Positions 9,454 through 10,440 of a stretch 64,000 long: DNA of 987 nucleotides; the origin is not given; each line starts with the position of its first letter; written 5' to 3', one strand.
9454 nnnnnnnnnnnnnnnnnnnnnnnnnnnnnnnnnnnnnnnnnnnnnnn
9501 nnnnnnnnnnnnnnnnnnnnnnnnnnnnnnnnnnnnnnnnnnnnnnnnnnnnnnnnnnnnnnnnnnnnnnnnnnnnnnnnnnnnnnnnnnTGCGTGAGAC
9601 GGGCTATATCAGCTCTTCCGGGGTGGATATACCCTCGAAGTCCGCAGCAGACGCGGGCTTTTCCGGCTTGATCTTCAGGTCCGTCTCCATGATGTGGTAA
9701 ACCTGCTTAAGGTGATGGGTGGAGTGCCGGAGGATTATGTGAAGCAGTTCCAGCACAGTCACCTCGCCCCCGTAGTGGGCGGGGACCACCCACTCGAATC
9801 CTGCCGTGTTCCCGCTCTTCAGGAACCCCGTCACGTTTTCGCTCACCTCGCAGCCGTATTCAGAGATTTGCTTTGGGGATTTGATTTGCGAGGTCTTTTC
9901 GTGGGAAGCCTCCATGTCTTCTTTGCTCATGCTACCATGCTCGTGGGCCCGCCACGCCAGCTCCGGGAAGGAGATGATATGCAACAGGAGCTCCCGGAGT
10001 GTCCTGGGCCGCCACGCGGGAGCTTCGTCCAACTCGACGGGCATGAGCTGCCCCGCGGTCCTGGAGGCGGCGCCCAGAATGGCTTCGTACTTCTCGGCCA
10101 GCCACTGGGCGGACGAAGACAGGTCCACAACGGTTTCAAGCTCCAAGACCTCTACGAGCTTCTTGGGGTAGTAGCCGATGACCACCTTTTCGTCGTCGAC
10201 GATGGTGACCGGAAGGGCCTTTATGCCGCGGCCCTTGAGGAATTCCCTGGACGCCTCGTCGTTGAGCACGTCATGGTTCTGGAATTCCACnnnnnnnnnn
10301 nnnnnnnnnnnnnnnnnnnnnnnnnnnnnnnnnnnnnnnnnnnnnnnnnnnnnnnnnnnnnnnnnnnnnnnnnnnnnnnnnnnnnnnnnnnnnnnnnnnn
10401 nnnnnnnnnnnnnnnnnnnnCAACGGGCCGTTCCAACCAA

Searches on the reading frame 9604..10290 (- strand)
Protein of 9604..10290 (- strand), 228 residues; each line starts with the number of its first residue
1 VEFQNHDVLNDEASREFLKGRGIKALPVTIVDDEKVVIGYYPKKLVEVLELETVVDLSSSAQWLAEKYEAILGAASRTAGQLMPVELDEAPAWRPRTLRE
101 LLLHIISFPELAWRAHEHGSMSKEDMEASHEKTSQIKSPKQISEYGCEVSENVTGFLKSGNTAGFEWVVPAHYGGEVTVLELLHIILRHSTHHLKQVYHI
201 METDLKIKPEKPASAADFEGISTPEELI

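Call 64: search_protein_families(library=pfam, proteins=[window:9604-10290:-], max_evalue=0.001)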
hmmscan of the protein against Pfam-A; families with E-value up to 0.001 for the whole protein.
window:9604-10290:- (228 aa): 3 families
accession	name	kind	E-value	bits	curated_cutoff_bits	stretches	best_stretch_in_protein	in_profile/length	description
PF12867.12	DinB_2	-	3.3e-07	31.2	24.8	1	81-197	15-128/128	DinB superfamily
PF05163.17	DinB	-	8e-05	23.1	23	1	94-201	38-142/165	DinB family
PF06953.17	ArsD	-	0.00091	19.9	27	0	9-51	56-100/123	Arsenical resistance operon protein ArsD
